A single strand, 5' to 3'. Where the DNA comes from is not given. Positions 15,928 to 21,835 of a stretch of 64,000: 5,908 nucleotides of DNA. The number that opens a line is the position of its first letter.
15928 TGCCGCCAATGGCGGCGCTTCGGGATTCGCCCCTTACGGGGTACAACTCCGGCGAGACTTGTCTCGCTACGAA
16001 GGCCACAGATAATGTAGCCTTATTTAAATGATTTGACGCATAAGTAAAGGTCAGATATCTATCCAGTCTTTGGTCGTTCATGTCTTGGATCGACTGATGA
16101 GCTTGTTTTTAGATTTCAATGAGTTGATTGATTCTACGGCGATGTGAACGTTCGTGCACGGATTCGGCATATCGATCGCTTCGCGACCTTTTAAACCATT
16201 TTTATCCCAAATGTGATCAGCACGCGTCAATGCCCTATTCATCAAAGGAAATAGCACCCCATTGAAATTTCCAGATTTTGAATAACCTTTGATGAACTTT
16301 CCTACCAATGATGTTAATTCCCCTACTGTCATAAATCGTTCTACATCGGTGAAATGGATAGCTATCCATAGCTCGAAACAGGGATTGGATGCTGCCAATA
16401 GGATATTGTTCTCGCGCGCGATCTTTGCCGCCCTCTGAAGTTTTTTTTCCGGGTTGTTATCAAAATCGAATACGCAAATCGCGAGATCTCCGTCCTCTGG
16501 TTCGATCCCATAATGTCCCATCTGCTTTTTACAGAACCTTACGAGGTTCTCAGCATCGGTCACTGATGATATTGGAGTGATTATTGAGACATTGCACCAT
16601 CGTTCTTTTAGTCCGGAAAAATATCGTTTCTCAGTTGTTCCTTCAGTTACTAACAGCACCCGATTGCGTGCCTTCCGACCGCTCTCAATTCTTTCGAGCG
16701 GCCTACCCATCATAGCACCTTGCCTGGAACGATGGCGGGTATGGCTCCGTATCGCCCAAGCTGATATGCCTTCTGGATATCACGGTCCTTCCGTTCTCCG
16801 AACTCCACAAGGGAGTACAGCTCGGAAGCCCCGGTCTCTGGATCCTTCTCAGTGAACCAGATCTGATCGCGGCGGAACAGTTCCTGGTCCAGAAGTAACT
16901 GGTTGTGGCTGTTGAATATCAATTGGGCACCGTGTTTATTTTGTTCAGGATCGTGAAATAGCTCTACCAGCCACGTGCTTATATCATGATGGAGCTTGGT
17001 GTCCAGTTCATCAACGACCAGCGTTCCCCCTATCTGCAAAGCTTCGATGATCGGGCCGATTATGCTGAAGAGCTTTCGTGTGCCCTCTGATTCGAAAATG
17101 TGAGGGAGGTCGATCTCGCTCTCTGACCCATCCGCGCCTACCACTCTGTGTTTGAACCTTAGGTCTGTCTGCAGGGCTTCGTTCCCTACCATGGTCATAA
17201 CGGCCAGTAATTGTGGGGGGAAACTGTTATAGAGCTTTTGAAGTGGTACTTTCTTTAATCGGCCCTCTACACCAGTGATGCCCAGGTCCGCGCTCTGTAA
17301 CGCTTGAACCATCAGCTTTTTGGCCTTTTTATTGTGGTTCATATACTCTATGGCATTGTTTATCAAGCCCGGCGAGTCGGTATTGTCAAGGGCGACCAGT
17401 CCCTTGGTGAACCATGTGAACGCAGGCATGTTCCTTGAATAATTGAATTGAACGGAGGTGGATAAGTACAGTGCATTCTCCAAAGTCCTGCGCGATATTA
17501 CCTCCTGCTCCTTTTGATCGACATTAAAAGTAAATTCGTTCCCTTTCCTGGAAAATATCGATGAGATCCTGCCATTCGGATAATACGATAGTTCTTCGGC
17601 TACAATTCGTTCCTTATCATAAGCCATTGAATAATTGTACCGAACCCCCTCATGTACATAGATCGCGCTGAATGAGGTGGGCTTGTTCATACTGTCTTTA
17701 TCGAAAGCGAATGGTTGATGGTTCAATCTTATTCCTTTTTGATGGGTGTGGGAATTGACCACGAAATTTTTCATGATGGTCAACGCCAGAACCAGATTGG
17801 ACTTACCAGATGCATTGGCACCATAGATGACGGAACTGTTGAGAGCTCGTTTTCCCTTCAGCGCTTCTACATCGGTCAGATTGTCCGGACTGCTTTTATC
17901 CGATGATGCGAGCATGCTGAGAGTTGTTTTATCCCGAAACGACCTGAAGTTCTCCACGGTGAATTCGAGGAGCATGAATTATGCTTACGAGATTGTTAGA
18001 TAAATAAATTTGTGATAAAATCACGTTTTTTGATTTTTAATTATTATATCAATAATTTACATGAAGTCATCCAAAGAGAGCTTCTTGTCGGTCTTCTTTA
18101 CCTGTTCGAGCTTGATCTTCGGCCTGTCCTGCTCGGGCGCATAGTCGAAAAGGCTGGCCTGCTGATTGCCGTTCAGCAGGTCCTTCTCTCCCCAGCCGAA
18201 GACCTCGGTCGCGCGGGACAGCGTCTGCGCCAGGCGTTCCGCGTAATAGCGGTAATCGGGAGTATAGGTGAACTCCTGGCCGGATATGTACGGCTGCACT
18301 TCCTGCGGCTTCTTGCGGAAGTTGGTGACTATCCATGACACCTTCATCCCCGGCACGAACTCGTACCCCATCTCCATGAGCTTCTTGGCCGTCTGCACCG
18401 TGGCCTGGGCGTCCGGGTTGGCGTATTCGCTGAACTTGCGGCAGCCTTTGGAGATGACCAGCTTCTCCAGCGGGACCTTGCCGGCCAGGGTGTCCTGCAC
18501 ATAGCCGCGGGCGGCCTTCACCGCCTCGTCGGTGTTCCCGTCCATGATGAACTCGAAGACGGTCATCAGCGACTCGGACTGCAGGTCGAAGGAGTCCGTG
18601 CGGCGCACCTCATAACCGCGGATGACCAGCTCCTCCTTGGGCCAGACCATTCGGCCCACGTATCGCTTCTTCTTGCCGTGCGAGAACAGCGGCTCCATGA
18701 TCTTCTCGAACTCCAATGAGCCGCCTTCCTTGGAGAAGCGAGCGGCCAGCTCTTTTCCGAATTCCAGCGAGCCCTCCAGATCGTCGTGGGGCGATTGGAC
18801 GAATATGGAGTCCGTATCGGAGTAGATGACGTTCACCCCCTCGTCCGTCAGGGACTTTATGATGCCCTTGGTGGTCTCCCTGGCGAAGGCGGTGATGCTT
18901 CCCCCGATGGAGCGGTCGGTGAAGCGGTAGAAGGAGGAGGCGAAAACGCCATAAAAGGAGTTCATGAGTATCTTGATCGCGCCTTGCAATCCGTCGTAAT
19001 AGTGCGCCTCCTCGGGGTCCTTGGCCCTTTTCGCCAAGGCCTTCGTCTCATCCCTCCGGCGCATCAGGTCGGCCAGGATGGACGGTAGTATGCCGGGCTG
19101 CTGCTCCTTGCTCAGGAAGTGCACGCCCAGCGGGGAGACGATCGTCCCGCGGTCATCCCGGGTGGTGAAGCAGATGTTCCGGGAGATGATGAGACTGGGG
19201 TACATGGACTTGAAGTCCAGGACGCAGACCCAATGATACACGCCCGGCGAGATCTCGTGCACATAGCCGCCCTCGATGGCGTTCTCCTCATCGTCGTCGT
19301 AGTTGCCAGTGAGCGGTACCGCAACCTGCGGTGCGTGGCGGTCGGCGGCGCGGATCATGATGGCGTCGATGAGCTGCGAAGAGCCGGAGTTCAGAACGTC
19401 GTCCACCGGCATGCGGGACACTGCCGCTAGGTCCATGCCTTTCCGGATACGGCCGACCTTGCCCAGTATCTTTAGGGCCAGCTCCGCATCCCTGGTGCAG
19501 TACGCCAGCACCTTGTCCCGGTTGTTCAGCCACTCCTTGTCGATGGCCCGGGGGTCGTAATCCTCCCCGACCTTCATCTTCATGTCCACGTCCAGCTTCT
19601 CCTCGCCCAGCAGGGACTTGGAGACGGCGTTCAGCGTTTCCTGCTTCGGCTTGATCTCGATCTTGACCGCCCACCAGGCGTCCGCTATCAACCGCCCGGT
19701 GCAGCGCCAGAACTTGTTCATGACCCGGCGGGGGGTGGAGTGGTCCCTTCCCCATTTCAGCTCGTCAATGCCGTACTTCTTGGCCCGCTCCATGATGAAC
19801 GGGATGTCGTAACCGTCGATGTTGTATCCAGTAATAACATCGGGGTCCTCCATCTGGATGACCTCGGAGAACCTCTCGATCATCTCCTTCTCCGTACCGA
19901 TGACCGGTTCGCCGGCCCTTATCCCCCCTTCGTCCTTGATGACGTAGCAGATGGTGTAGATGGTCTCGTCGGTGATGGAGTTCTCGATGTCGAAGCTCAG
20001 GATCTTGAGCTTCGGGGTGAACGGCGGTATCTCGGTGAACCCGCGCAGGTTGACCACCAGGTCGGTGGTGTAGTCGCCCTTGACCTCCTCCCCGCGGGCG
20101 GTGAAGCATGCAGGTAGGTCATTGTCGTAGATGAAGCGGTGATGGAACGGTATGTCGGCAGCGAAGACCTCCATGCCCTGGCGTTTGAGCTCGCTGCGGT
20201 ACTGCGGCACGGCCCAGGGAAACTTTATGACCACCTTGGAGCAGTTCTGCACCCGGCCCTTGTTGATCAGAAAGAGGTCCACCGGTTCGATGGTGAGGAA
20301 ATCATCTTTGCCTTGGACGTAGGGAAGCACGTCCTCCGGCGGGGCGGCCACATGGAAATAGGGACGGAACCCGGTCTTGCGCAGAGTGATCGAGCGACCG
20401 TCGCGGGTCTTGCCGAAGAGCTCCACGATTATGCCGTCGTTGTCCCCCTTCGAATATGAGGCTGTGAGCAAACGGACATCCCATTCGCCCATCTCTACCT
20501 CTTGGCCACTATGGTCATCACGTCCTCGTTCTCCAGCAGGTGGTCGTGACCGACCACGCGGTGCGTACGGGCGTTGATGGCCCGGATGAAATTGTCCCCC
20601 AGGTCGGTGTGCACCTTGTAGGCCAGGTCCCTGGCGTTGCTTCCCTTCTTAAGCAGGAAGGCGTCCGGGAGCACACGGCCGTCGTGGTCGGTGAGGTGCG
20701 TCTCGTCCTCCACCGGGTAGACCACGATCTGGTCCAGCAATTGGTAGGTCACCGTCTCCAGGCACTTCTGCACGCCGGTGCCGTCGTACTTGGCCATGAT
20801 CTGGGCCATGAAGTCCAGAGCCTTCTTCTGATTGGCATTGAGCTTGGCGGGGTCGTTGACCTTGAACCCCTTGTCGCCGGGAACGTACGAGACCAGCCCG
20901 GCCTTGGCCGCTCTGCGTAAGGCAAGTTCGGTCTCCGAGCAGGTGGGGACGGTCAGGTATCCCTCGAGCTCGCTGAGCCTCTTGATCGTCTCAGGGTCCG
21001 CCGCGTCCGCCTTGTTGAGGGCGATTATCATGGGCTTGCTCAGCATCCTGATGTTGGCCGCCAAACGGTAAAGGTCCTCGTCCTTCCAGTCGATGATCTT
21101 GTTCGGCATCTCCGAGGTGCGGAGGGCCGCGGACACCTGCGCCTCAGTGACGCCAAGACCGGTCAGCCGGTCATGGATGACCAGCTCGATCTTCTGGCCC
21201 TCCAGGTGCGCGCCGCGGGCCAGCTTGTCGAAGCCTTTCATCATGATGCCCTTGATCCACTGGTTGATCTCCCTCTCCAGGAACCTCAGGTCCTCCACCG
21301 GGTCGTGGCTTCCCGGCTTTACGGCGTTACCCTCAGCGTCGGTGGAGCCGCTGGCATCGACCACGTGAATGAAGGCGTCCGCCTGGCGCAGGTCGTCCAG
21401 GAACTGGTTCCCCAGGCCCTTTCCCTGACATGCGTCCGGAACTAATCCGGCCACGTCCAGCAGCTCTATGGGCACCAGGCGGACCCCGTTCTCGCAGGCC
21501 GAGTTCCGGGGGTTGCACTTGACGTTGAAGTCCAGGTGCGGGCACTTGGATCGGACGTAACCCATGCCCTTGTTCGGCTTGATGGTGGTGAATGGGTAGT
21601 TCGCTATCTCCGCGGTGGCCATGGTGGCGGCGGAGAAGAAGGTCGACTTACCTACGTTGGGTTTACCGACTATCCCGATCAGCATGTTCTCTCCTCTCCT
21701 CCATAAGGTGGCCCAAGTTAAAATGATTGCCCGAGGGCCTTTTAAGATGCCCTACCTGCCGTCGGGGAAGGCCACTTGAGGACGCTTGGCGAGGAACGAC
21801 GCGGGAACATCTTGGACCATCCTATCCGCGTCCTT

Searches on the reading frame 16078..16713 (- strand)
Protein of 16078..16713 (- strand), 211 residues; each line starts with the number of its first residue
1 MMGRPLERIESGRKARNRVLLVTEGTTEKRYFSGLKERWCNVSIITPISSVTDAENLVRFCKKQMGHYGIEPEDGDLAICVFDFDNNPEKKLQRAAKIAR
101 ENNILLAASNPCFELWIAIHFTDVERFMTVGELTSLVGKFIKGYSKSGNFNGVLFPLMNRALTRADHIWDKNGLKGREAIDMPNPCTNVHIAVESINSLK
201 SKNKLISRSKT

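Call 30: search_protein_families(library=pfam, proteins=[window:16078-16713:-], max_evalue=0.001)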
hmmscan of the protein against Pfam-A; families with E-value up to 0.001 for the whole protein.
window:16078-16713:- (211 aa): 1 family
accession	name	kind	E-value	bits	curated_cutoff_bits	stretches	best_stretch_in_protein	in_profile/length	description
PF13707.11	RloB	-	3.4e-28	99.6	31.5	1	20-196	2-195/195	RloB-like protein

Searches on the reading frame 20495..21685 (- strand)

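Call 26: search_protein_families(library=ncbifam, proteins=[window:20495-21685:-], max_evalue=0.00001)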
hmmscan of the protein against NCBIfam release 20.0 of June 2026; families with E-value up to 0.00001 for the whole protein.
window:20495-21685:- (396 aa): 10 families
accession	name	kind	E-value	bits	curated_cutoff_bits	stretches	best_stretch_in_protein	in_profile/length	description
NF007171.0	PRK09602.1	subfamily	8e-173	574.8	387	1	2-395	4-396/397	YchF-related putative GTPase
TIGR00092.1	TIGR00092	equivalog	7.7e-34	117.4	279.2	1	3-226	5-209/368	redox-regulated ATPase YchF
NF008955.0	PRK12297.1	equivalog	6.1e-23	81.4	406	2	3-44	162-203/429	GTPase ObgE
NF008956.1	PRK12299.1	equivalog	5.4e-22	78.2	300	2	3-43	161-201/327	GTPase ObgE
TIGR02729.1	Obg_CgtA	equivalog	8.4e-22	77.6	280.25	2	3-44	160-201/329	Obg family GTPase CgtA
NF008954.1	PRK12296.1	equivalog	2e-18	66.1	377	2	76-146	211-272/470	GTPase ObgE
TIGR00231.1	small_GTP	domain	8.1e-08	32.2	42.5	0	3-112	6-94/164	GTP-binding protein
TIGR00437.1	feoB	equivalog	2.1e-07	30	315.65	0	7-40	1-34/594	ferrous iron transport protein B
TIGR03594.1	GTPase_EngA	equivalog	9.1e-07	28.2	306.7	0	3-20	3-20/432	ribosome biogenesis GTPase Der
TIGR03156.1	GTP_HflX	equivalog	9.3e-06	24.8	216.75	0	3-38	192-227/351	GTPase HflX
